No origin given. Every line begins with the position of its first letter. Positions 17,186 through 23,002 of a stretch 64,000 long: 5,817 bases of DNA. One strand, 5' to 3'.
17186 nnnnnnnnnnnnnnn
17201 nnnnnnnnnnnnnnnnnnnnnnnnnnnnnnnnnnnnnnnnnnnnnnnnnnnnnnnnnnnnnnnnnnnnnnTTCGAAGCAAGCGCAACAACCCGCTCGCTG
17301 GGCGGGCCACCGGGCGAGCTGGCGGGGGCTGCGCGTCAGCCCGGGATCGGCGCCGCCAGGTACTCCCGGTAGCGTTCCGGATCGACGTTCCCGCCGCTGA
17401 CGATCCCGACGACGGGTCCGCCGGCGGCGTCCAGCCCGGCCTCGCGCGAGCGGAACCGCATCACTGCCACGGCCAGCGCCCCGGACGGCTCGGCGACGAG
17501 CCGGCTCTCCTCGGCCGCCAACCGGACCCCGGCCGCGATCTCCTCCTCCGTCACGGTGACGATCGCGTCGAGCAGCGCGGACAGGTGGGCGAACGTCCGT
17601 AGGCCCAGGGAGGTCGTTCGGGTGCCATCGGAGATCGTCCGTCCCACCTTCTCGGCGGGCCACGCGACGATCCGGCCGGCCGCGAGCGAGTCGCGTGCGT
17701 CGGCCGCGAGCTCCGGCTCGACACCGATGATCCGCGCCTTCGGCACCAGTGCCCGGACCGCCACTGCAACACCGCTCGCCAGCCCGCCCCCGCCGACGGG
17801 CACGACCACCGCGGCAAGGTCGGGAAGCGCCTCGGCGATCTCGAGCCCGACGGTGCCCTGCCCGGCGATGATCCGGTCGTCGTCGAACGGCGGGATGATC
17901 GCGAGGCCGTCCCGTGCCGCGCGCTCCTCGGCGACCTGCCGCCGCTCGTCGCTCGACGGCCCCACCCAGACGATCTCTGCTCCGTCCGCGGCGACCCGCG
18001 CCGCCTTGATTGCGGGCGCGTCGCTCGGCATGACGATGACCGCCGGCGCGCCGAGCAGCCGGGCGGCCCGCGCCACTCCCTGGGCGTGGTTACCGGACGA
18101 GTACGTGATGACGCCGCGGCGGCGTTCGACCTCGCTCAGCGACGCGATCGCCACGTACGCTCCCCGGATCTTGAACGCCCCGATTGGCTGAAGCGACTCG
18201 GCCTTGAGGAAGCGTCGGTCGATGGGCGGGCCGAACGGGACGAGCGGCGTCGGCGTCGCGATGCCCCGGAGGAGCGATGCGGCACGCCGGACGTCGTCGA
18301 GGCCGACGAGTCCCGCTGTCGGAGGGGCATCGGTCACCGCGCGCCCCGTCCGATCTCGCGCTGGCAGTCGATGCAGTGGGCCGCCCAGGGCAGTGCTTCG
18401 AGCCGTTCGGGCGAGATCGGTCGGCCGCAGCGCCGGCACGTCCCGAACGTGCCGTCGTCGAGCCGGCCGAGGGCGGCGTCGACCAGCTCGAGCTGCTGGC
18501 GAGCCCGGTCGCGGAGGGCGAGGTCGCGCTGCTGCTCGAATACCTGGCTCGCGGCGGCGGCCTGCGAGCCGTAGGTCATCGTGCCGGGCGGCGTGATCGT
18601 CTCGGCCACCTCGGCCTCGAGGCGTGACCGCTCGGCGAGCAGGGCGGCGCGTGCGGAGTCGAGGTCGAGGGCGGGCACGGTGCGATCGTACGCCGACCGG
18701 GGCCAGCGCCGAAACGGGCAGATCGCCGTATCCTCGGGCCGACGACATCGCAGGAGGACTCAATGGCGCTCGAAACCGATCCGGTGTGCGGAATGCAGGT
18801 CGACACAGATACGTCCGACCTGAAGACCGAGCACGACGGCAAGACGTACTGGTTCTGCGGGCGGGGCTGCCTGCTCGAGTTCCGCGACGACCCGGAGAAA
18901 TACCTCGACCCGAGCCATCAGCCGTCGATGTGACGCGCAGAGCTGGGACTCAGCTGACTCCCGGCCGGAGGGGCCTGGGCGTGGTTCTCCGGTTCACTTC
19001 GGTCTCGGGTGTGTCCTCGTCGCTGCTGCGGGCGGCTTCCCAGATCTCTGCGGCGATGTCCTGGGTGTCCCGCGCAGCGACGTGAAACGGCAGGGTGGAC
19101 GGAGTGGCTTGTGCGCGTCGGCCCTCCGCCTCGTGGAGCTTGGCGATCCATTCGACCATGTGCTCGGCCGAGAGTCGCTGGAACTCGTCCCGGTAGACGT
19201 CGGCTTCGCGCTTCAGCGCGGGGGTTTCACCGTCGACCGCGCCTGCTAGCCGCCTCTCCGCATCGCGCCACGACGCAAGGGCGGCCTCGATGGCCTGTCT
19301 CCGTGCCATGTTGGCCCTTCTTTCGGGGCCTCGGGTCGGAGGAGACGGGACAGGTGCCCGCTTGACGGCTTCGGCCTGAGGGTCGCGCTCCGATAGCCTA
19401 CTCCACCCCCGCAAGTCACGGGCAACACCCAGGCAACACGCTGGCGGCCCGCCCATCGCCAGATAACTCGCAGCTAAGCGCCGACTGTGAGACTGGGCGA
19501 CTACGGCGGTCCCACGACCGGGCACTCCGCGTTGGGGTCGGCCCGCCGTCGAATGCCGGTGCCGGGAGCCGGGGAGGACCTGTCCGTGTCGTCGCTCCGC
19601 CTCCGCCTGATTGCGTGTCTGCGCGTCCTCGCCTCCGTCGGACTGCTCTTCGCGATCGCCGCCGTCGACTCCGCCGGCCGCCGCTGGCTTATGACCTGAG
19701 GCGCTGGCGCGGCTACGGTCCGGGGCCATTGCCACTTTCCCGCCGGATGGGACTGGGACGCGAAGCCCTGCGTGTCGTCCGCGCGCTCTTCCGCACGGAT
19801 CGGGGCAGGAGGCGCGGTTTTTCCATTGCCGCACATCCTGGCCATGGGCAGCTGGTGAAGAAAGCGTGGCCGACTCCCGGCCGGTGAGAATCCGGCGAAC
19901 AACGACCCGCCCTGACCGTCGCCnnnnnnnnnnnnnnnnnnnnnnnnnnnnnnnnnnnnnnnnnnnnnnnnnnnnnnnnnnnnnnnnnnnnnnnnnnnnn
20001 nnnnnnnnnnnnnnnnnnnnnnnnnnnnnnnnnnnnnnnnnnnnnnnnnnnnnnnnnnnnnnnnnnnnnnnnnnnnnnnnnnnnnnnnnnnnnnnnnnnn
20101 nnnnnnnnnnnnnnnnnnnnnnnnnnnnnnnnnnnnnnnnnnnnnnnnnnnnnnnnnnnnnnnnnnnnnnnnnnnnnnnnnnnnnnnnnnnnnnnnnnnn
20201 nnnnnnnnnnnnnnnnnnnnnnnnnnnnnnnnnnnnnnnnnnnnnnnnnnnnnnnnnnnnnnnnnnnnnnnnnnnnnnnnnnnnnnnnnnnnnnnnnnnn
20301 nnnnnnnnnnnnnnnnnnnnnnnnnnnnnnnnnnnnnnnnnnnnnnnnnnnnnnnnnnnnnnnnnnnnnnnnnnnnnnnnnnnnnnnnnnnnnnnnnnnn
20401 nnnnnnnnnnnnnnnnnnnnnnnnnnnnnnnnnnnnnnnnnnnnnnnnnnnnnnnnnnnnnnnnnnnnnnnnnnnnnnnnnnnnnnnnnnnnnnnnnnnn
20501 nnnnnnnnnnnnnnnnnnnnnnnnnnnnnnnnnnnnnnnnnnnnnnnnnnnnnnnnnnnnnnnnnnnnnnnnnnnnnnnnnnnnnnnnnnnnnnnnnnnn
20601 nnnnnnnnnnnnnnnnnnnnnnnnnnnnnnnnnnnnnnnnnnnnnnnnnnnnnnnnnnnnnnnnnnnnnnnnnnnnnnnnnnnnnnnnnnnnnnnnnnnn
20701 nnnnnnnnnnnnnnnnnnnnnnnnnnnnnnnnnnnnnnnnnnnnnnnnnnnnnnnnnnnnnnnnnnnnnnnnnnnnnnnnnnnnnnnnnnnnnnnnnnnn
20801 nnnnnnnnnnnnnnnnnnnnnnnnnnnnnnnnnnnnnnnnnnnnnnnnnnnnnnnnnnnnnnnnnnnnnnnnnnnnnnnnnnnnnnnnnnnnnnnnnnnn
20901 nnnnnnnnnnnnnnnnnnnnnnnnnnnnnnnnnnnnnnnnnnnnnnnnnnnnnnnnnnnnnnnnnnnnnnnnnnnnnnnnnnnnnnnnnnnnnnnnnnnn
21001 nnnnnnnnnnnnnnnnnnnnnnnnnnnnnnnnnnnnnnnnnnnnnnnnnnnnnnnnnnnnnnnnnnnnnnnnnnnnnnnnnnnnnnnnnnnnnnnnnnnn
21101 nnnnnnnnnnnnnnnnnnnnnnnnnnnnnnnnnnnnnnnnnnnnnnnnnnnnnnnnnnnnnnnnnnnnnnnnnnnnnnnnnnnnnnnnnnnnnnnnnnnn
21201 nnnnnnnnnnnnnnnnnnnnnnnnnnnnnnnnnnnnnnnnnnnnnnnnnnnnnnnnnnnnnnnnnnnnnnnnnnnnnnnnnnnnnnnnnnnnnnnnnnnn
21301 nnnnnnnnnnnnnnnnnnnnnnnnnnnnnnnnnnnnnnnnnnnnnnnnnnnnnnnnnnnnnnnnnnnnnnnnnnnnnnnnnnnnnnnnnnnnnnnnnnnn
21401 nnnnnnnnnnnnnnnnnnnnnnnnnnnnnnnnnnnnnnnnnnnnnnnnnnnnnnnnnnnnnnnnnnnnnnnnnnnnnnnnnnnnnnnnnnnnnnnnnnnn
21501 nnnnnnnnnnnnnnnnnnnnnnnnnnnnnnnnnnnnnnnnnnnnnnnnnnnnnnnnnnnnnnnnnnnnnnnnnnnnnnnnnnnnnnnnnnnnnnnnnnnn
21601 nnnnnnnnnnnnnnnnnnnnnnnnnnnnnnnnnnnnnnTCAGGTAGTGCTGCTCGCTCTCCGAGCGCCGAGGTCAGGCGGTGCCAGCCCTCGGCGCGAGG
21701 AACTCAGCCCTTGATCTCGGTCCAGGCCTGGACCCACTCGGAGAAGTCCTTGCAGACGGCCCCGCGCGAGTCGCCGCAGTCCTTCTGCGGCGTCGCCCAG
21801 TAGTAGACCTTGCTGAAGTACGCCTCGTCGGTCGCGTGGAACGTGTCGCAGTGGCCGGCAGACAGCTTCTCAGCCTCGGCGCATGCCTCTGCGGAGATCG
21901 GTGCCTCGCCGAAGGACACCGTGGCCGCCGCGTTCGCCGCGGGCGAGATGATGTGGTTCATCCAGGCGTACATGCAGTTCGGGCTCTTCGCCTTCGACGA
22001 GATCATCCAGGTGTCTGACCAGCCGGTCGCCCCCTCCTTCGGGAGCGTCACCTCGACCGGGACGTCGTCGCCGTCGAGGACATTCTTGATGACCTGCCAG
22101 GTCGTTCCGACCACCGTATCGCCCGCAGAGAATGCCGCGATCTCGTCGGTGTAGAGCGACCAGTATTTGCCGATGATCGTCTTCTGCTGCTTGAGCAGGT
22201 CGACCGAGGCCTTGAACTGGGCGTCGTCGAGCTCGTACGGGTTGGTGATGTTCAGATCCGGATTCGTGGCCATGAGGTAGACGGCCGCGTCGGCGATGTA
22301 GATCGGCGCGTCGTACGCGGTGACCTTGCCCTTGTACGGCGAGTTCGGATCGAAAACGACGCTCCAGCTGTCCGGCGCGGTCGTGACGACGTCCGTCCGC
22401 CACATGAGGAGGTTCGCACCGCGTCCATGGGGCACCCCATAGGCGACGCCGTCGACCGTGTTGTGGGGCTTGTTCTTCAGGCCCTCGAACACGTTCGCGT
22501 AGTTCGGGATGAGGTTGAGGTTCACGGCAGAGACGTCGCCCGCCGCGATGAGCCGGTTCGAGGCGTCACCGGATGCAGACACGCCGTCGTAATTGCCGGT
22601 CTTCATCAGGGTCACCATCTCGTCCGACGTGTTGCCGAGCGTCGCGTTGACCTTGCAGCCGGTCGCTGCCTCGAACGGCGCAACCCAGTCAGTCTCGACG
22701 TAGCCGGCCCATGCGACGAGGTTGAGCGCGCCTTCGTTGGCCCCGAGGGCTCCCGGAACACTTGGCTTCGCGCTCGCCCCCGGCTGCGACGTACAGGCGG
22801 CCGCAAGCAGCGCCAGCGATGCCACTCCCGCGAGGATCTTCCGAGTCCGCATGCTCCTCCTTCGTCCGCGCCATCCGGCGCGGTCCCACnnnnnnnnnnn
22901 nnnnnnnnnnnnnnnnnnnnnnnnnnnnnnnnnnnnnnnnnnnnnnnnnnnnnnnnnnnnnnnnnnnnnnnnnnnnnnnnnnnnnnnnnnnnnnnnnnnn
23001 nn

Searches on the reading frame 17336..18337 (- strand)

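Call 28: search_protein_families(library=pfam, proteins=[window:17336-18337:-], max_evalue=0.001)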
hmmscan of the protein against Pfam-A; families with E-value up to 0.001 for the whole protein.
window:17336-18337:- (333 aa): 1 family
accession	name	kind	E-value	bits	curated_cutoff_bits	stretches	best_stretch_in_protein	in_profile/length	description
PF00291.31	PALP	-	5.1e-73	246.4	35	1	28-315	6-295/295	Pyridoxal-phosphate dependent enzyme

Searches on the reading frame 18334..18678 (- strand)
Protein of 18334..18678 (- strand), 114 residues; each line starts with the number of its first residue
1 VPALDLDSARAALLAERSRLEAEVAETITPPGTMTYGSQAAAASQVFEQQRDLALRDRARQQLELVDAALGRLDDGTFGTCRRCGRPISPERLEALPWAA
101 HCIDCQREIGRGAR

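Call 28: search_protein_families(library=pfam, proteins=[window:18334-18678:-], max_evalue=0.001)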
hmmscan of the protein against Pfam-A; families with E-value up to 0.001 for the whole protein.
window:18334-18678:- (114 aa): 1 family
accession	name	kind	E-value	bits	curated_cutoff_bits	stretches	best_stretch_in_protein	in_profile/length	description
PF01258.23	zf-dskA_traR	-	5.9e-14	52.2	24.9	1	76-108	1-33/36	Prokaryotic dksA/traR C4-type zinc finger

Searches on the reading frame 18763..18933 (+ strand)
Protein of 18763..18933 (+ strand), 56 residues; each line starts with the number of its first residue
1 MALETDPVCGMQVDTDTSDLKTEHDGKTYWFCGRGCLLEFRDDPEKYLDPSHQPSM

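Call 29: search_protein_families(library=pfam, proteins=[window:18793-18933:+], max_evalue=0.001)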
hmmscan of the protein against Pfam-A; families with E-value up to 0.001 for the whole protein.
window:18793-18933:+ (46 aa): 1 family
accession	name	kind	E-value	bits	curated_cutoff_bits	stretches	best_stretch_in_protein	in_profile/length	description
PF04945.19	YHS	-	5.7e-13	49.1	30.3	1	1-39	8-45/47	YHS domain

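Call 34: search_protein_families(library=ncbifam, proteins=[window:18763-18933:+], max_evalue=0.01)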
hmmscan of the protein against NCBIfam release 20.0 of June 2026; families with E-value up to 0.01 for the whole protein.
window:18763-18933:+ (56 aa): 0 families

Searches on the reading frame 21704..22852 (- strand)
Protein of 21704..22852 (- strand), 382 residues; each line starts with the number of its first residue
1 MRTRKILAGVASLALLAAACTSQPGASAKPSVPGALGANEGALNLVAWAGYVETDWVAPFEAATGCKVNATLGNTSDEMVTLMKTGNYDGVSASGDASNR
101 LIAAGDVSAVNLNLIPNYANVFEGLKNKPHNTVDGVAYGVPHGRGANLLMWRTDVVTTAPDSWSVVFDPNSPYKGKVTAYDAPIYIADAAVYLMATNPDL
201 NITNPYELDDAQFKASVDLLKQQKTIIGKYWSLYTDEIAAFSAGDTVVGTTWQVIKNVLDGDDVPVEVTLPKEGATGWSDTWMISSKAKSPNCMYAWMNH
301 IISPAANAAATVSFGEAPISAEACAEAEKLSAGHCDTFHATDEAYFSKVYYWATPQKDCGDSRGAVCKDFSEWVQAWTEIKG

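Call 29: search_protein_families(library=pfam, proteins=[window:21704-22852:-], max_evalue=0.001)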
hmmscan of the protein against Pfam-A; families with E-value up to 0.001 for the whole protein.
window:21704-22852:- (382 aa): 2 families
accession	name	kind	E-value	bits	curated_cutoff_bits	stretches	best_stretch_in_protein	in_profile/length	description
PF13416.11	SBP_bac_8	-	4.2e-17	63.3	27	1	56-325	2-267/279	Bacterial extracellular solute-binding protein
PF13343.11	SBP_bac_6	-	4.9e-10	39.7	24.6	1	94-347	17-243/245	Bacterial extracellular solute-binding protein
